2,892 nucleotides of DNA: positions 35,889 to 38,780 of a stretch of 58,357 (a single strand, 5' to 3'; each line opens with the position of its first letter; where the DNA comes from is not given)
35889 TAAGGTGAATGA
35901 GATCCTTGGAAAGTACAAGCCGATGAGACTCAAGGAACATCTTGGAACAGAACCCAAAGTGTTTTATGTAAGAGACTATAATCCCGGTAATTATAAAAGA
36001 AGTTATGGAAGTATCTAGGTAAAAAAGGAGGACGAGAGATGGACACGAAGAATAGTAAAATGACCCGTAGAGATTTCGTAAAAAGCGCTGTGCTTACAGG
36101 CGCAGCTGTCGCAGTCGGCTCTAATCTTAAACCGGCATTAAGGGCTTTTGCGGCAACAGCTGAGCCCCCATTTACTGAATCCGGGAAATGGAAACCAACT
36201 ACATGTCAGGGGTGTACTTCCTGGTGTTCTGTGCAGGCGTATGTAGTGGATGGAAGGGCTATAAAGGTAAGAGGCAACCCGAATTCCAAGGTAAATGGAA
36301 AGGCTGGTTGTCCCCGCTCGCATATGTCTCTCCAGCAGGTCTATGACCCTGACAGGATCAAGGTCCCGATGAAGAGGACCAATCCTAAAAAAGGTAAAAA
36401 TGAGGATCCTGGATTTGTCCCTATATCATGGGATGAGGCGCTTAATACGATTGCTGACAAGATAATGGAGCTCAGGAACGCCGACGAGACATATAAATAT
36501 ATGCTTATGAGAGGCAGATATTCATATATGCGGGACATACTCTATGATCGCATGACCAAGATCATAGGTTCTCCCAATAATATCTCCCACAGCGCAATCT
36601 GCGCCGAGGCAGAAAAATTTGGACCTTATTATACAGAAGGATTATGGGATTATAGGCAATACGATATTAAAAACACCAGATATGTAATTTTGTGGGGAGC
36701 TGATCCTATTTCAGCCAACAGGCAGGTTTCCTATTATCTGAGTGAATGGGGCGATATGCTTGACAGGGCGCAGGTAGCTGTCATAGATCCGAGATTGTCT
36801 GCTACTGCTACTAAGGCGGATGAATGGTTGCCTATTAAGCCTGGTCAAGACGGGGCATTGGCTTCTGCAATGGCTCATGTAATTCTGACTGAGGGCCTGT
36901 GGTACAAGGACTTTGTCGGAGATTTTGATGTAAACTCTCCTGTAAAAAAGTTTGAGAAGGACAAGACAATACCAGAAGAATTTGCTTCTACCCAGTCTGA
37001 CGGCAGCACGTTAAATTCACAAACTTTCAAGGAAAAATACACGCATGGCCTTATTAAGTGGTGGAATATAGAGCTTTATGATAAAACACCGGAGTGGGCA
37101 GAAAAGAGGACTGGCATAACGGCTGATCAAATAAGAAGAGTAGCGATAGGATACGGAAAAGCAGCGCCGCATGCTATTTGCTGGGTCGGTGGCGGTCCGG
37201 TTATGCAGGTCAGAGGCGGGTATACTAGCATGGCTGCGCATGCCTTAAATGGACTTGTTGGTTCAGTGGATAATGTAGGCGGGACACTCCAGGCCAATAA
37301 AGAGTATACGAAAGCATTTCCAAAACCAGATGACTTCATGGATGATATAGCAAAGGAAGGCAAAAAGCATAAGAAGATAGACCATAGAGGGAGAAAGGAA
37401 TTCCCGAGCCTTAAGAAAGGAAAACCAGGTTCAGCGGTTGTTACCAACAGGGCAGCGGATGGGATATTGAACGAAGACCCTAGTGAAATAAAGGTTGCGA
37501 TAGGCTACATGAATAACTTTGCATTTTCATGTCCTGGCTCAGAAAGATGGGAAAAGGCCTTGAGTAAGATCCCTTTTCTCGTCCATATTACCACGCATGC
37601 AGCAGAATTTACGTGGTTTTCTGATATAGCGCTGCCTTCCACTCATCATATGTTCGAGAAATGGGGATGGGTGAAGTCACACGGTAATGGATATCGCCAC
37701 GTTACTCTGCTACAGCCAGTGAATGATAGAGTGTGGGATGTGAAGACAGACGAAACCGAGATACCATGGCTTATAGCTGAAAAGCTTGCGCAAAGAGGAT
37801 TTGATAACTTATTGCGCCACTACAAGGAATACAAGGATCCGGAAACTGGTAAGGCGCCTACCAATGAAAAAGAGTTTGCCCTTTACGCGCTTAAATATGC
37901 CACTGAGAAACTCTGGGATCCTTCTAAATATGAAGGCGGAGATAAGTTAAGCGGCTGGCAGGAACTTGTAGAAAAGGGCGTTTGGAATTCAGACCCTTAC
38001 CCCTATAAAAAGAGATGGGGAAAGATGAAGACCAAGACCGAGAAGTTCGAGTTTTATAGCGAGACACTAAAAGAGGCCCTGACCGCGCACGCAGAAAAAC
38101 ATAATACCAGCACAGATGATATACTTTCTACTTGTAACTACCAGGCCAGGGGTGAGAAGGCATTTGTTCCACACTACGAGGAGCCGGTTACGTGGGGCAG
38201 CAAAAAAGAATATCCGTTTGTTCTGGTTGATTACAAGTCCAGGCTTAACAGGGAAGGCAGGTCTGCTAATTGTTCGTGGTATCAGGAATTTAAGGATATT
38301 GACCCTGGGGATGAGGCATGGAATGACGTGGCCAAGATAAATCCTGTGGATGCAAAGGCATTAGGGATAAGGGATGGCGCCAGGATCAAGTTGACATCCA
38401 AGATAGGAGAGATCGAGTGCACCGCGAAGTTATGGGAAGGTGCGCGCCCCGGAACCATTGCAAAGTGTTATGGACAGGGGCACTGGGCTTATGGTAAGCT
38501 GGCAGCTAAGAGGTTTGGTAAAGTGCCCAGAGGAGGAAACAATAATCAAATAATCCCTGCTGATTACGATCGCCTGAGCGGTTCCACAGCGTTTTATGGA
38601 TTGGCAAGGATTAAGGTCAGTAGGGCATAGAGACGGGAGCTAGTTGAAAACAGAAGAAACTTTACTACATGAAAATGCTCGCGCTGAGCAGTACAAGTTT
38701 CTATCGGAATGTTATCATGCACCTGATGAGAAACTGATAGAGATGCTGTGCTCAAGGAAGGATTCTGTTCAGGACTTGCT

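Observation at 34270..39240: Mo-bisPGD respiratory complex with ArrA/ArxA-type active-site spacing but inverted C-B-A-D gene order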

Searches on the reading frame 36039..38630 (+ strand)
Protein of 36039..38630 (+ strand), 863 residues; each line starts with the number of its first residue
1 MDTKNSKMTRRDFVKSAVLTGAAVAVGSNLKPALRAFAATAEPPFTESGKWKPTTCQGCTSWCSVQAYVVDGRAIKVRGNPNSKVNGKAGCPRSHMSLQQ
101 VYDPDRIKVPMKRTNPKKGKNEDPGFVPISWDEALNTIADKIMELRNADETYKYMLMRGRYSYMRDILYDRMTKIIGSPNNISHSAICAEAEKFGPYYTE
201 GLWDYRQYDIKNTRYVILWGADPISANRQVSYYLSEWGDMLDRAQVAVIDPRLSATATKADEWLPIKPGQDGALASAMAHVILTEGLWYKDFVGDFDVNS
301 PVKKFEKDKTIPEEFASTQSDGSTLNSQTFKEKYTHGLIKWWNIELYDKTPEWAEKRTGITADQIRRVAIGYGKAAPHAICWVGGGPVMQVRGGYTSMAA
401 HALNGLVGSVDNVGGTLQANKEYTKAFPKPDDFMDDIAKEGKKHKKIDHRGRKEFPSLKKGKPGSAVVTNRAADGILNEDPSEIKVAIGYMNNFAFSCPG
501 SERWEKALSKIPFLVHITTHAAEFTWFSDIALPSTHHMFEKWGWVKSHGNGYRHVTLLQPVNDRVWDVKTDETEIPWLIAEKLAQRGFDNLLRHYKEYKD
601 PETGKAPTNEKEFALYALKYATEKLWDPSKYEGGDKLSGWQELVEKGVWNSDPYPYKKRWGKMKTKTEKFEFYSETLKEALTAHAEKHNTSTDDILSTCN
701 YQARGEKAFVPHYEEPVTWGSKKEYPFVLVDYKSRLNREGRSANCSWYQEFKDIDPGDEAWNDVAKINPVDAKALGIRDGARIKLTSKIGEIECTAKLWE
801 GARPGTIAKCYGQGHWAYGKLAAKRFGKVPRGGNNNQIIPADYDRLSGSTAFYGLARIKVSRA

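Call 3: search_solved_structures(query=window:36039-38627:+, max_evalue=0.001, show_alignments=3)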
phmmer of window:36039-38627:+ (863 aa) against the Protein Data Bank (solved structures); distinct sequences matched with E-value up to 0.001: 54.
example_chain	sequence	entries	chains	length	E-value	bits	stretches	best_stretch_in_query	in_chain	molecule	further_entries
6cz7_A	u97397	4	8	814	0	1098.3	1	46-862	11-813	ArrA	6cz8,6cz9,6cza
2vpw_A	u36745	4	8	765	1.3e-43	152.4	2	8-299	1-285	THIOSULFATE REDUCTASE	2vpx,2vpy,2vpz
5e7o_A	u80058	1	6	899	1.1e-24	89.8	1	58-289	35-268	DMSO reductase family type II enzyme, molybdopterin subunit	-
4ydd_A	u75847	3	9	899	1.5e-24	89.4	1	58-289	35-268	DMSO reductase family type II enzyme, molybdopterin subunit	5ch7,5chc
9vap_A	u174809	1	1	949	3.1e-22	81.7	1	8-296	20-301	Formate dehydrogenase molybdopterin-binding subunit FdhA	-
7bkb_D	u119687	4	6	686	3.1e-21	78.4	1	47-307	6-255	Formate dehydrogenase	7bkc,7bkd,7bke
7qv7_S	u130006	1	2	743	7.4e-20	73.9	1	53-298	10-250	Hydrogen dependent carbon dioxide reductase subunit FdhF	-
1aa6_A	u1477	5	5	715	8.5e-20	73.7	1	54-295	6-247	FORMATE DEHYDROGENASE H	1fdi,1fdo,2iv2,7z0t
6tg9_A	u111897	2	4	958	9.1e-19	70.3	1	53-295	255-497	Formate dehydrogenase subunit alpha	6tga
2e7z_A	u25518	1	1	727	3.9e-17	64.9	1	53-299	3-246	Acetylene hydratase Ahy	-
9t1s_L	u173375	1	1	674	1.8e-16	62.6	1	54-296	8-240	formate dehydrogenase (coenzyme F420)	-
9wxb_B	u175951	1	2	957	5.6e-16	61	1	53-294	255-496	Formate dehydrogenase alpha subunit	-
9pxt_A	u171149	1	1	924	7.2e-15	57.4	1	8-282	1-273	Periplasmic nitrate reductase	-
3ml1_A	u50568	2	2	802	1.4e-14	56.4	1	49-296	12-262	Periplasmic nitrate reductase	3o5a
1ogy_A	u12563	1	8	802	6.3e-14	54.2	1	50-294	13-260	PERIPLASMIC NITRATE REDUCTASE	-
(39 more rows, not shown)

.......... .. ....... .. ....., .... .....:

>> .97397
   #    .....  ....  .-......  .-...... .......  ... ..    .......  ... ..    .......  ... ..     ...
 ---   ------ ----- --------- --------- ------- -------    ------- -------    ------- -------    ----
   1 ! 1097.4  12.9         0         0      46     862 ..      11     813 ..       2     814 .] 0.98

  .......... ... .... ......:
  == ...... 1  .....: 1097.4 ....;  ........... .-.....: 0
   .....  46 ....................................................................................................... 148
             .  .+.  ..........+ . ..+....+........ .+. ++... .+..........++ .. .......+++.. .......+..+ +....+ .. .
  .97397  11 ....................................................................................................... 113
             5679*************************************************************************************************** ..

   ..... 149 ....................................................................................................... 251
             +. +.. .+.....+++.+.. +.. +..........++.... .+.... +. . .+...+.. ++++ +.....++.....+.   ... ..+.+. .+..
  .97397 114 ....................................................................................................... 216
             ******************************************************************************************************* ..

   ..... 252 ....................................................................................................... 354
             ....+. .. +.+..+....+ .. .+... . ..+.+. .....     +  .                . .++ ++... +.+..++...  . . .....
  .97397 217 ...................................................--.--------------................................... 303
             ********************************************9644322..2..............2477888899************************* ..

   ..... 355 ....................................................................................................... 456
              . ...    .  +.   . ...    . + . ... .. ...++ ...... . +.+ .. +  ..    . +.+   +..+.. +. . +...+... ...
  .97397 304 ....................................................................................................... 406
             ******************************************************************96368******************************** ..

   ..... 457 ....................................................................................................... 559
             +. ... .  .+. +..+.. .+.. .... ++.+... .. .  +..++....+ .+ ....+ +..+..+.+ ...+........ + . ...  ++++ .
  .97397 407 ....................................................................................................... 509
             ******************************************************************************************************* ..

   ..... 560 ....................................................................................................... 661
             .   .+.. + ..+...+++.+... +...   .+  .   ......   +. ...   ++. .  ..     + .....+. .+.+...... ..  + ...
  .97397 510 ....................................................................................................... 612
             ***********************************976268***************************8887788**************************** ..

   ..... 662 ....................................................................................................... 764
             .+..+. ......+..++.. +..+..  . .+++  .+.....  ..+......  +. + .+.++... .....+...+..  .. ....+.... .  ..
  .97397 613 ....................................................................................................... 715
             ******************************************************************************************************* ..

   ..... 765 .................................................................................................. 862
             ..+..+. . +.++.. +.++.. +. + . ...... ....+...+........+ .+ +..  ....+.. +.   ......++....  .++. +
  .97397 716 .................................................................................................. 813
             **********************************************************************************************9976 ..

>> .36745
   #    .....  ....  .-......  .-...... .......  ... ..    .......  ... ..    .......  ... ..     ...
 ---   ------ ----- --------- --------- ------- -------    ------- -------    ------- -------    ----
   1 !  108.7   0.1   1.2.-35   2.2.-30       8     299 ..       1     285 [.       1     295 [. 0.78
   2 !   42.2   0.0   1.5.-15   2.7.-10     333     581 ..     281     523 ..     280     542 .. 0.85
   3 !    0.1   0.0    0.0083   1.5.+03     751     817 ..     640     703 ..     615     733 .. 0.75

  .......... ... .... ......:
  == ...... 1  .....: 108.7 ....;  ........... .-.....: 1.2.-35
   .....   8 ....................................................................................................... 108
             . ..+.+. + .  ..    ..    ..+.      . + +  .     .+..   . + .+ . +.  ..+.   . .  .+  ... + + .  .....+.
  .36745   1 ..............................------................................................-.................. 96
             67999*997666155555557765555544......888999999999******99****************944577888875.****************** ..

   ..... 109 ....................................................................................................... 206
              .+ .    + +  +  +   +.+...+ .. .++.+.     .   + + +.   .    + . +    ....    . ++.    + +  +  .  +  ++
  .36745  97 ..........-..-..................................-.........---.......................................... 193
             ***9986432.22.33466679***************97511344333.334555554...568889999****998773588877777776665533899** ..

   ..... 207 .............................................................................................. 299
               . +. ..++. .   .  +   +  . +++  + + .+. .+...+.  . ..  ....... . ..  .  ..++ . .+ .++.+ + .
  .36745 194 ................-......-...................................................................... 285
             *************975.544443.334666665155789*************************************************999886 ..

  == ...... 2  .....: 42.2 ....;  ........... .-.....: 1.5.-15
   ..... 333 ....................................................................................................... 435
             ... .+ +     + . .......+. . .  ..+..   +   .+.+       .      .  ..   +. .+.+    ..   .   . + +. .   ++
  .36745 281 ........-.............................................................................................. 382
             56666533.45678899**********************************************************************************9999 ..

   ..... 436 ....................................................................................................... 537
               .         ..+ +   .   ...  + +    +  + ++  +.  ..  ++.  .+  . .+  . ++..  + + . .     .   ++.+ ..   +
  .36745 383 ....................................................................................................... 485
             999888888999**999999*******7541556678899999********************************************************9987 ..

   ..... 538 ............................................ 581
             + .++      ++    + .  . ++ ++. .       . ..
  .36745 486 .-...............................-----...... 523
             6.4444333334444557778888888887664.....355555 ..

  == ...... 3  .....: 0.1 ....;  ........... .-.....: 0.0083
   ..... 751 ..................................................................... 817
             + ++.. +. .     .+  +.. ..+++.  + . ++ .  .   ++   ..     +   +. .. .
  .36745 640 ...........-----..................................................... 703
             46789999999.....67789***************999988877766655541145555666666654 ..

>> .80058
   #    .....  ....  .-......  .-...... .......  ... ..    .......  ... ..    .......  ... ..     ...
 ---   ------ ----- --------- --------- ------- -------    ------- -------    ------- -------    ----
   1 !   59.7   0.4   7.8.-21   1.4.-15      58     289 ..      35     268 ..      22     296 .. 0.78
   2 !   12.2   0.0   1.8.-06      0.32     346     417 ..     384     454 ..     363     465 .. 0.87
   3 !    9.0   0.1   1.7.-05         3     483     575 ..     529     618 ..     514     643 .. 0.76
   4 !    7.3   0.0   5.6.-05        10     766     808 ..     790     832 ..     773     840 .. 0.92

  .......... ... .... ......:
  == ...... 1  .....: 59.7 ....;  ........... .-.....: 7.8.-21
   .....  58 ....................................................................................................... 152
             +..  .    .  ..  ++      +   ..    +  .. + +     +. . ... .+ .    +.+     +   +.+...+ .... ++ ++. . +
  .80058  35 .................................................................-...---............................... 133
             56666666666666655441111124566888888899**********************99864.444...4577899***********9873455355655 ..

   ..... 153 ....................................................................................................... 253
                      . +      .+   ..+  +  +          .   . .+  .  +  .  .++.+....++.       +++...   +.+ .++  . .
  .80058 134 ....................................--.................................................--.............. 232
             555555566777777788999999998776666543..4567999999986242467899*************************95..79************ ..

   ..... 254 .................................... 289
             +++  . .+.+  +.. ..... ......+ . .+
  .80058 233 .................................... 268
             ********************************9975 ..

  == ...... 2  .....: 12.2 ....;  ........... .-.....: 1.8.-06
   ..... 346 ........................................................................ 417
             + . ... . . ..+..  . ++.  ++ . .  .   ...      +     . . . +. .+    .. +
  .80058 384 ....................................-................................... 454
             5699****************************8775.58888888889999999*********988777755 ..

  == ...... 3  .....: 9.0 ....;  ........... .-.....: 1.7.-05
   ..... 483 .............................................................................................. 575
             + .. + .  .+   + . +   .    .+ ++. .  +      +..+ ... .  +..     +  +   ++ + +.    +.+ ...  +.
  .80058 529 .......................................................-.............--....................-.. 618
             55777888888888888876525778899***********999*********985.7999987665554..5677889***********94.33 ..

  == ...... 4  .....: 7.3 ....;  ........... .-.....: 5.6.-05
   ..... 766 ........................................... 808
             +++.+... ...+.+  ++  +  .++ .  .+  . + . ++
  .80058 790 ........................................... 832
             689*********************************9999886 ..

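Call 4: search_protein_families(library=ncbifam, proteins=[window:36039-38627:+], max_evalue=0.001)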
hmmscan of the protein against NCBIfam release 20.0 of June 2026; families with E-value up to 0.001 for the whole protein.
window:36039-38627:+ (863 aa): 25 families
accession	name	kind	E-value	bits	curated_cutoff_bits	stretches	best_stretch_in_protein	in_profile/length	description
NF041714.1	arsenate_red_ArrA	equivalog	0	1265.2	1600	1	8-862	3-847/848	arsenate respiratory reductase molybdopterin-containing subunit ArrA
NF012032.0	PRK15488.1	equivalog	1.3e-71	241.7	694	3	7-297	2-281/759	thiosulfate reductase PhsA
TIGR02166.1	dmsA_ynfE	subfamily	2.1e-62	211.3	777.7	2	8-422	1-403/794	DMSO/selenate family reductase complex A subunit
TIGR01591.1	Fdh-alpha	equivalog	4.7e-49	167.1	666.25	3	54-295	1-236/672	formate dehydrogenase subunit alpha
NF041884.1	selenate_YnfF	exception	2.2e-44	151.6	1650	2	9-416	2-397/798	selenate/tellurate reductase subunit YnfF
NF041783.2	mnquin_red_QrcB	equivalog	4.4e-42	144.1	440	3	51-296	52-289/695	menaquinone reductase molybdopterin-binding-like subunit QrcB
NF041885.1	selenate_YnfE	exception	4.9e-42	143.7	1675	2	8-420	3-408/805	selenate/tellurate reductase subunit YnfE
NF011566.1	PRK14990.1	exception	7.2e-39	133.4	1600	2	6-420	12-421/814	dimethylsulfoxide reductase subunit A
TIGR03479.1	DMSO_red_II_alp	subfamily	7.4e-38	130.2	984.75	3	54-293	61-303/913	molybdopterin-dependent oxidoreductase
NF047855.1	AssmNtatRedNasC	equivalog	2.3e-23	82.4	1100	1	48-294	17-260/708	assimilatory nitrate reductase catalytic subunit NasC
NF010055.0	PRK13532.1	equivalog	3e-23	82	904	1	7-410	2-399/830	nitrate reductase catalytic subunit NapA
TIGR01706.1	NAPA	equivalog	2.4e-20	72.4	930.55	1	7-298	1-292/830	periplasmic nitrate reductase subunit alpha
TIGR00509.1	bisC_fam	subfamily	6.3e-19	67.7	1017.55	1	60-296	2-258/772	molybdopterin guanine dinucleotide-containing S/N-oxide reductase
TIGR01553.1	formate-DH-alph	equivalog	1.1e-18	66.5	814.2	2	180-297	192-304/1009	formate dehydrogenase-N subunit alpha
NF011567.1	PRK14991.1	equivalog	4.8e-17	61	1750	1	722-819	875-963/1022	tetrathionate reductase subunit TtrA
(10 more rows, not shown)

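Call 5: search_protein_families(library=pfam, proteins=[window:36039-38627:+], max_evalue=0.001)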
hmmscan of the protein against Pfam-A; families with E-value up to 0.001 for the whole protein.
window:36039-38627:+ (863 aa): 3 families
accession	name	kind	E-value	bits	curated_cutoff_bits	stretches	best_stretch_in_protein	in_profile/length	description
PF00384.28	Molybdopterin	-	1.9e-28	100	24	1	106-571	1-343/353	Molybdopterin oxidoreductase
PF01568.27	Molydop_binding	-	3.4e-14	53.2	26.8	1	760-853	26-107/110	Molydopterin dinucleotide binding domain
PF04879.21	Molybdop_Fe4S4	-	7.6e-12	45.5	22.7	1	50-103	2-55/55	Molybdopterin oxidoreductase Fe4S4 domain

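Call 7: find_homologous_proteins(query=window:36039-38627:+, max_evalue=1e-50)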
Query window:36039-38627:+ (863 aa): 3016 proteins with E <= 1e-50 among 8000 candidates; the best 120 are listed.
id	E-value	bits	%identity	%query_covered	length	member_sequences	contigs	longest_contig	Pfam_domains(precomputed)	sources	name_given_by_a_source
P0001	0.0e+0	2046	100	100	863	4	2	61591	PF00384.28,PF01568.28,PF04879.22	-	-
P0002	0.0e+0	1763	84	100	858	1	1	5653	PF00384.28,PF01568.28,PF04879.22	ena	-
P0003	0.0e+0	1688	80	100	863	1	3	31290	PF00384.28,PF01568.28,PF04879.22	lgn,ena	-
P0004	0.0e+0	1684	80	100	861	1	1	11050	PF00384.28,PF01568.28,PF04879.22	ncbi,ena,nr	ncbi:MAG: molybdopterin-dependent oxidoreductase [Omnitrophica bacterium]|nr:molybdopterin-dependent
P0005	0.0e+0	1679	80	100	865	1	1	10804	PF00384.28,PF01568.28,PF04879.22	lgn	-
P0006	0.0e+0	1676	80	99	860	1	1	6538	PF00384.28,PF01568.28,PF04879.22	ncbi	-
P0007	0.0e+0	1670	80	100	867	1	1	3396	PF00384.28,PF01568.28,PF04879.22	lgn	-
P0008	0.0e+0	1668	79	100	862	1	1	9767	PF00384.28,PF01568.28,PF04879.22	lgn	-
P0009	0.0e+0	1657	80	100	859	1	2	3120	PF00384.28,PF01568.28,PF04879.22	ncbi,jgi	-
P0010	0.0e+0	1648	79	100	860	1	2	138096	PF00384.28,PF01568.28,PF04879.22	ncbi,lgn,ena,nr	ncbi:MAG TPA: twin-arginine translocation signal domain-containing protein [Candidatus Omnitrophica 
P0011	0.0e+0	1637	79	100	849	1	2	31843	PF00384.28,PF01568.28,PF04879.22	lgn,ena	-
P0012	0.0e+0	1634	77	100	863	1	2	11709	PF00384.28,PF01568.28,PF04879.22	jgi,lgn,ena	-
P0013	0.0e+0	1630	77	100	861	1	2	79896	PF00384.28,PF01568.28,PF04879.22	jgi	jgi:anaerobic selenocysteine-containing dehydrogenase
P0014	0.0e+0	1616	77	100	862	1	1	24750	PF00384.28,PF01568.28,PF04879.22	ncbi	-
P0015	0.0e+0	1606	78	100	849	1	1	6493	PF00384.28,PF01568.28,PF04879.22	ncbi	-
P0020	0.0e+0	1583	77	100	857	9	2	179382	PF00384.28,PF01568.28,PF04879.22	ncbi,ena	-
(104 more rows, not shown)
